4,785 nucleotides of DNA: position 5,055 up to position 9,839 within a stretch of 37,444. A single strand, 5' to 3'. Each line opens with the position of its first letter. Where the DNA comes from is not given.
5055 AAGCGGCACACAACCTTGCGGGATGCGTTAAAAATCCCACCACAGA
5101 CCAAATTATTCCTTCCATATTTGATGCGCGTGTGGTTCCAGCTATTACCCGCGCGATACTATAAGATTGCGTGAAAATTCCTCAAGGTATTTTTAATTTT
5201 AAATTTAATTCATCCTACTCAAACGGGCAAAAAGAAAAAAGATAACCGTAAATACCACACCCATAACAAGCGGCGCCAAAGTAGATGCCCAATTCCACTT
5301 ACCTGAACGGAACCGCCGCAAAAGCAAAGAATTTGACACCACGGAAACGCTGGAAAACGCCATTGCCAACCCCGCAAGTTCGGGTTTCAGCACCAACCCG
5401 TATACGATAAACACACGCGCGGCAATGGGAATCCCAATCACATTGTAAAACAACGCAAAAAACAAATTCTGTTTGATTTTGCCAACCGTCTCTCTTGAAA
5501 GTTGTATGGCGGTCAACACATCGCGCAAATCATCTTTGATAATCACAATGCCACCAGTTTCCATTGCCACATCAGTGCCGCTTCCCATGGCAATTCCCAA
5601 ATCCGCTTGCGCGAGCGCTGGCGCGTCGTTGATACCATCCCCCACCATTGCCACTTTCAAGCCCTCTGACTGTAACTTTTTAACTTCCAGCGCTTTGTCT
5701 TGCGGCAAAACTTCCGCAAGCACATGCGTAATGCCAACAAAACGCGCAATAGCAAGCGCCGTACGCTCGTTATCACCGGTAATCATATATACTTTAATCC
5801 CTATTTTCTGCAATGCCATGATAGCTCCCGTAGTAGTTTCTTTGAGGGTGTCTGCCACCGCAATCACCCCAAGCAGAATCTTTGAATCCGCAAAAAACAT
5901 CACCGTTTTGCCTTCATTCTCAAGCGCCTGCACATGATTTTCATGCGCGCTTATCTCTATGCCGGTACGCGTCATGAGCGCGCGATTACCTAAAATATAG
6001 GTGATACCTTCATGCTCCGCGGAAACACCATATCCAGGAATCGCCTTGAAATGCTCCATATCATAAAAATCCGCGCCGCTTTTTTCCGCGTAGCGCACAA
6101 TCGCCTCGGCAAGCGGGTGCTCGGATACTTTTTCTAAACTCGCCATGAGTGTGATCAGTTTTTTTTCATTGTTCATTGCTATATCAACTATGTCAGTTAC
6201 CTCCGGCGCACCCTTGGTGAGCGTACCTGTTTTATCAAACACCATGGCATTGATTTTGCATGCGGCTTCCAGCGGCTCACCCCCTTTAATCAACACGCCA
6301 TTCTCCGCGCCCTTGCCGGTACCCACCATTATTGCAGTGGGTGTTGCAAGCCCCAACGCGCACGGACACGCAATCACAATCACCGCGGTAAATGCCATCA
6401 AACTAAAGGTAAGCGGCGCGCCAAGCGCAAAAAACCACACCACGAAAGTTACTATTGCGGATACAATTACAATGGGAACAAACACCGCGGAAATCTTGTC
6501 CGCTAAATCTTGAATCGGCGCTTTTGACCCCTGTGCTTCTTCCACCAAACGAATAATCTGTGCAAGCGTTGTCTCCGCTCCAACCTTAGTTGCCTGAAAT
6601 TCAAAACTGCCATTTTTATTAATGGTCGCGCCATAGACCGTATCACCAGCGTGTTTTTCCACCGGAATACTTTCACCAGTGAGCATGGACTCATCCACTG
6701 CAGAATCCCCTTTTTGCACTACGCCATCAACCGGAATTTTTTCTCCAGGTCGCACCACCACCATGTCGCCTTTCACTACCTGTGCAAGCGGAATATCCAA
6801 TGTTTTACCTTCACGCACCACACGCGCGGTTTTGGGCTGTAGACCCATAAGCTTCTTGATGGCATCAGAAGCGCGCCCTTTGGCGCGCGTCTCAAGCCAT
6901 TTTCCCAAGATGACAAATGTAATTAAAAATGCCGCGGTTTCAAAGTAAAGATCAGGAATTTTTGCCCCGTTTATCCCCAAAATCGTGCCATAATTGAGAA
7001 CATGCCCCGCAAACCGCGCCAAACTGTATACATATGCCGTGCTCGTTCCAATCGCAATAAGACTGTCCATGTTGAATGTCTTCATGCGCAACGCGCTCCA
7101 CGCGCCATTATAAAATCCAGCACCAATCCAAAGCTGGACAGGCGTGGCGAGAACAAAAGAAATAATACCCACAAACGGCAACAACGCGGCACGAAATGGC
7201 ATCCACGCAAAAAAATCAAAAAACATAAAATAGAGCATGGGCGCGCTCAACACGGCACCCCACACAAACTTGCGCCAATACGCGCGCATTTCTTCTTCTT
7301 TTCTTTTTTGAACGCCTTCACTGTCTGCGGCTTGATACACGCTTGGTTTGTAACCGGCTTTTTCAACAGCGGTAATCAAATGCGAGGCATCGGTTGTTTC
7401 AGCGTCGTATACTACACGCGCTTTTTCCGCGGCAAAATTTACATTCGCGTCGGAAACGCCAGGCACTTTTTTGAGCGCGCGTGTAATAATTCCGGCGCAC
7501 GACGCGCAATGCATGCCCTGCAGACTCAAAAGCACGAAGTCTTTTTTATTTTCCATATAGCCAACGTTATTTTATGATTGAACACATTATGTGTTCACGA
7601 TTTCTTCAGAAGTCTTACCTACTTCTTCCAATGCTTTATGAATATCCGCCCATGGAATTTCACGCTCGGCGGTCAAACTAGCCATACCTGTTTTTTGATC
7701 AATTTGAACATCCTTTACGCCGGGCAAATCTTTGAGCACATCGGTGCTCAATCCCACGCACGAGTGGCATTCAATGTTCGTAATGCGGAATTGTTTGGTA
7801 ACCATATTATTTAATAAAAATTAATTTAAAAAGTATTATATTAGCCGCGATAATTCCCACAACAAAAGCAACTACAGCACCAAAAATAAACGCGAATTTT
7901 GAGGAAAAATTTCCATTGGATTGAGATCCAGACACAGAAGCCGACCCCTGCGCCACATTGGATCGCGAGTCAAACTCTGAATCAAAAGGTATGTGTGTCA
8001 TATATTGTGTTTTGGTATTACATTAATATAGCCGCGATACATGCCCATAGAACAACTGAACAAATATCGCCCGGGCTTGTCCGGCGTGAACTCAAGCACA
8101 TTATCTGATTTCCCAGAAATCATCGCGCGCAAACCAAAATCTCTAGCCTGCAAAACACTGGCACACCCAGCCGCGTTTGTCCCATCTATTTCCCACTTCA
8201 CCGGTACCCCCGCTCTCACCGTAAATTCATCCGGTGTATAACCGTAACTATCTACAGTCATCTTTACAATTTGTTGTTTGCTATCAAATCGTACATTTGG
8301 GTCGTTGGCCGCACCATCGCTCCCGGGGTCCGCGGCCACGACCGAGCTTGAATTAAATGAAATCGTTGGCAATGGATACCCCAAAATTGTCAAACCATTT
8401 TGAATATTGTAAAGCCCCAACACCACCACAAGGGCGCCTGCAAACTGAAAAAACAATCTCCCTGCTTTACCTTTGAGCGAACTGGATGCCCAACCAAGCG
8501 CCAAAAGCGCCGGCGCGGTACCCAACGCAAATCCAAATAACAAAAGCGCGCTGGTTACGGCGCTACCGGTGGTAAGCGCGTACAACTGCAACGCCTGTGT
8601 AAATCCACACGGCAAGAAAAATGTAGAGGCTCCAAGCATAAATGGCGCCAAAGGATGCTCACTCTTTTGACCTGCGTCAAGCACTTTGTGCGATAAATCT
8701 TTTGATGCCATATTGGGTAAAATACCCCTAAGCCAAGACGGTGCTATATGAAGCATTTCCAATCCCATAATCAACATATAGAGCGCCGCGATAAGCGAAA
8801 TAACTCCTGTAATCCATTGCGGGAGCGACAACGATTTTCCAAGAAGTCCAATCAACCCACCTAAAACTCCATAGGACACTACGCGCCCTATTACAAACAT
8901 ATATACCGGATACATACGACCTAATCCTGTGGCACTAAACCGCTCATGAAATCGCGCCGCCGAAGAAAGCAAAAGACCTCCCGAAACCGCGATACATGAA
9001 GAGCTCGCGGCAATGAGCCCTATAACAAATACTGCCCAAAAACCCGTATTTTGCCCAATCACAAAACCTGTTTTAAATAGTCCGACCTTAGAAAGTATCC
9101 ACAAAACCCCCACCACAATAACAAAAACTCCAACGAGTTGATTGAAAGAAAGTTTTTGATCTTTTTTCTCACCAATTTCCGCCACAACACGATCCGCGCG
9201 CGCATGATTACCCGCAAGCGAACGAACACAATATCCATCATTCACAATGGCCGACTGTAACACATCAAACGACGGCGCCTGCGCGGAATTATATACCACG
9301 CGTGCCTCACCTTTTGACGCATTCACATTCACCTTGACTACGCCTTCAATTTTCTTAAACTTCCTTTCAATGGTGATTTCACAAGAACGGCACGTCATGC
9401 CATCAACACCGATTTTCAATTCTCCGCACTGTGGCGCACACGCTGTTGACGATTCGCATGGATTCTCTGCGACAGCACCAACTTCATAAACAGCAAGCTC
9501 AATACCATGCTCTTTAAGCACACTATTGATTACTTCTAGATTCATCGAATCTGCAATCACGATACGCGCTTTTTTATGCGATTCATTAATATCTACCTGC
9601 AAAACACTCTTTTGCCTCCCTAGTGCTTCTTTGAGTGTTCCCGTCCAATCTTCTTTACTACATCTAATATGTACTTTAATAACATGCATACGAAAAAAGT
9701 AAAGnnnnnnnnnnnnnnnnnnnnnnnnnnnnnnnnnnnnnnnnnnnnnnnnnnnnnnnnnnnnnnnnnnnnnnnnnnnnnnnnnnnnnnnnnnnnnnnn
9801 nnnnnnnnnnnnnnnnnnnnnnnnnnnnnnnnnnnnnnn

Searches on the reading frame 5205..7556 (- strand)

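Call 72: search_protein_families(library=pfam, proteins=[window:5205-7556:-], max_evalue=0.0001)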
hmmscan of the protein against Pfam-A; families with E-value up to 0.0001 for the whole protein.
window:5205-7556:- (783 aa): 4 families
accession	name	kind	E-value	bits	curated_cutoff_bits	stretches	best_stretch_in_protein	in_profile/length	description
PF00122.25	E1-E2_ATPase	-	1.3e-62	211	28.1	1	239-418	2-180/181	E1-E2 ATPase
PF00702.32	Hydrolase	-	1.2e-38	133.8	26.4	1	435-652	1-191/191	haloacid dehalogenase-like hydrolase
PF00403.32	HMA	-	3.7e-19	69.3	24.8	1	11-70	3-62/62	Heavy-metal-associated domain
PF08282.18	Hydrolase_3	-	8e-05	22.9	20.9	0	626-666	197-237/255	haloacid dehalogenase-like hydrolase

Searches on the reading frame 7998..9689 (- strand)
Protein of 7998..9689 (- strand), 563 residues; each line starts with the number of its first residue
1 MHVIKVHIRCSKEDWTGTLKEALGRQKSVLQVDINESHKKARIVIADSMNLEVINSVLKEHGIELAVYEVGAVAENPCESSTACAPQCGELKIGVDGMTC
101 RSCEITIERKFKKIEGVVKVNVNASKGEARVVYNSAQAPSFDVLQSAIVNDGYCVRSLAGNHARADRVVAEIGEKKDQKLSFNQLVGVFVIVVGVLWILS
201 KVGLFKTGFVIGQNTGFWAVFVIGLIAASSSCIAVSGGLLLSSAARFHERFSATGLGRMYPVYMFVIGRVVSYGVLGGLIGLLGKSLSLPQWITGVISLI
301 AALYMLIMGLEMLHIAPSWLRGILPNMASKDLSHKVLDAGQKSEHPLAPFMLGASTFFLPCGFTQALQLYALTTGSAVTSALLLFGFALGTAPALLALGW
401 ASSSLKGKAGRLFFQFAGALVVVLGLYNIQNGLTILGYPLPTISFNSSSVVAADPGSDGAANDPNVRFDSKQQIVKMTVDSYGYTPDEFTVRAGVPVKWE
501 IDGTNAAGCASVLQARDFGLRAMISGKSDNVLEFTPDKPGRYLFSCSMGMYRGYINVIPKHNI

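Call 72: search_protein_families(library=pfam, proteins=[window:7998-9689:-], max_evalue=0.0001)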
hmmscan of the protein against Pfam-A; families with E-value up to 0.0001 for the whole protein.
window:7998-9689:- (563 aa): 4 families
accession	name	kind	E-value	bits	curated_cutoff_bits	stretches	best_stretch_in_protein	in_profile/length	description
PF13386.12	DsbD_2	-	1.2e-32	113.8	24.9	1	220-427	2-199/199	Cytochrome C biogenesis protein transmembrane region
PF00403.32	HMA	-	1.1e-12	48.6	24.8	1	95-150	4-58/62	Heavy-metal-associated domain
PF13473.12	Cupredoxin_1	-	1.1e-11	45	27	1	469-555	17-102/104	Cupredoxin-like domain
PF02683.22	DsbD_TM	-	5.9e-05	22.9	27.1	1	219-412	7-195/219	Cytochrome C biogenesis protein transmembrane domain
